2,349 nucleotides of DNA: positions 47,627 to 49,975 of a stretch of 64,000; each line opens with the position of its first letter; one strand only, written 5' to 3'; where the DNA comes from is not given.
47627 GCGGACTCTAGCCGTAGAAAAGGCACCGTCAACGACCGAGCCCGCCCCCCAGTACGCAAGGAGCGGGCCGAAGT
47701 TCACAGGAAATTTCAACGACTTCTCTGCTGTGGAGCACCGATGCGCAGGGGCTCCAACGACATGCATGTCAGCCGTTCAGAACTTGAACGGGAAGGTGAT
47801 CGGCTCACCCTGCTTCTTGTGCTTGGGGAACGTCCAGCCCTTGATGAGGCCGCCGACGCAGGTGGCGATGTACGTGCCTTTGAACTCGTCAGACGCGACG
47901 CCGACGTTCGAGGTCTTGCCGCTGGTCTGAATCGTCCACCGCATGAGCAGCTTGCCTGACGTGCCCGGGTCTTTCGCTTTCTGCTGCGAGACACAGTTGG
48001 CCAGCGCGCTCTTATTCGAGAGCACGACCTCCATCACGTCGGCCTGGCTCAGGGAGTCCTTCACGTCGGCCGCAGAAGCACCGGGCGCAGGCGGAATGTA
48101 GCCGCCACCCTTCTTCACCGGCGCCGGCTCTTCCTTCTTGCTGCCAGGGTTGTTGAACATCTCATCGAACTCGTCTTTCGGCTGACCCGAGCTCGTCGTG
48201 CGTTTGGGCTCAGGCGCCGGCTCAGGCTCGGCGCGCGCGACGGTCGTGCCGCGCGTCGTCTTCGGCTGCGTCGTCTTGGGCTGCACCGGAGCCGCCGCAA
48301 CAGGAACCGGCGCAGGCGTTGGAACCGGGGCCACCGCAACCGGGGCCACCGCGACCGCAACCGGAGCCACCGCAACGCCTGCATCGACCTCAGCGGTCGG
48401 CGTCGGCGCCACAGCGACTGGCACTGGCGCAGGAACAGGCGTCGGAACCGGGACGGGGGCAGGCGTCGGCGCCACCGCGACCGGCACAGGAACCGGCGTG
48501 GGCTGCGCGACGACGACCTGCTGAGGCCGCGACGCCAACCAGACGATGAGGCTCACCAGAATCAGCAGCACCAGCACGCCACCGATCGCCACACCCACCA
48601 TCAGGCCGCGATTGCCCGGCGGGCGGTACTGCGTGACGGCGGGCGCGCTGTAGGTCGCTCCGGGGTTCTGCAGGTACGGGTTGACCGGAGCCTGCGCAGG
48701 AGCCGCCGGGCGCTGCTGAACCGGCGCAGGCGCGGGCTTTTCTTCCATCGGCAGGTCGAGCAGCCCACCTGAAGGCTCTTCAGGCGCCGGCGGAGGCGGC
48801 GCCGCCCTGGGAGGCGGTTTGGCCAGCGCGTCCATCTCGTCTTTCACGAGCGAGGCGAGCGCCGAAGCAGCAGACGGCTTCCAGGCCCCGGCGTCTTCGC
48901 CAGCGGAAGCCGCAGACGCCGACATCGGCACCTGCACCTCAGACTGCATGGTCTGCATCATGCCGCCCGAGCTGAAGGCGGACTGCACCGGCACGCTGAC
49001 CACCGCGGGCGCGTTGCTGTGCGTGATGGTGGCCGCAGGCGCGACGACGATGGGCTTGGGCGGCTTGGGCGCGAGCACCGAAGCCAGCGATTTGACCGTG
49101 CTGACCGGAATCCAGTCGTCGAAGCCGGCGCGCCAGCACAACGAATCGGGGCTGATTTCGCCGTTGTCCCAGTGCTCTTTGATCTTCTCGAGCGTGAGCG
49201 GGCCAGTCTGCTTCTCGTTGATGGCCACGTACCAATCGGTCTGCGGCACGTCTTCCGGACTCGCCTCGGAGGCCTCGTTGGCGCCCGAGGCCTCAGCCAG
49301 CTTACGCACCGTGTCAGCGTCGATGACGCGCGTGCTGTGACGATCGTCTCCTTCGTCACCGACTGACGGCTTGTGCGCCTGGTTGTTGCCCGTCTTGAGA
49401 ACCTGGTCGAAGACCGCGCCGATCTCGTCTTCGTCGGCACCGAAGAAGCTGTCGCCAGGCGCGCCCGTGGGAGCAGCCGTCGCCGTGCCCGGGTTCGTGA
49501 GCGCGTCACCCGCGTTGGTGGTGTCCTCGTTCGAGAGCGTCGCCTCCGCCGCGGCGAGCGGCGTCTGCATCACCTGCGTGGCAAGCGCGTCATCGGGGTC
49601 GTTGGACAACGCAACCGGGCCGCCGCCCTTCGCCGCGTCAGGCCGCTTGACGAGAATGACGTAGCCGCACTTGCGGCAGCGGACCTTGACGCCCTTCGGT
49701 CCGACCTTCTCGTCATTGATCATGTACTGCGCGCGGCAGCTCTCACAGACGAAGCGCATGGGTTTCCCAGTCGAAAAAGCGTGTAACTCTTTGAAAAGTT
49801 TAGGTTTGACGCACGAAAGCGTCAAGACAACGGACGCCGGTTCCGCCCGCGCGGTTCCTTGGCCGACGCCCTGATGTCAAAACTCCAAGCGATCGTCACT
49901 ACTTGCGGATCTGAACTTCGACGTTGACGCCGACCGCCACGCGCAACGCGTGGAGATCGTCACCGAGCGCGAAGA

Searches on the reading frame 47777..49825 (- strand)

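Call 52: search_protein_families(library=pfam, proteins=[window:47777-49825:-], max_evalue=0.001)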
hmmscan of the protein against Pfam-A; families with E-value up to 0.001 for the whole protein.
window:47777-49825:- (682 aa): 3 families
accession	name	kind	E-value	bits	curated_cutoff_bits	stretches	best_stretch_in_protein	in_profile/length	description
PF14237.11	GYF_2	-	2.1e-19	69.5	25.8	1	198-247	1-50/50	GYF domain 2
PF13717.11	Zn_ribbon_4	-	3.3e-13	49.8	30.3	1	23-57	1-35/36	zinc-ribbon domain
PF13719.11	Zn_ribbon_5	-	8.6e-06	25.9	29.3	1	23-56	1-34/37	zinc-ribbon domain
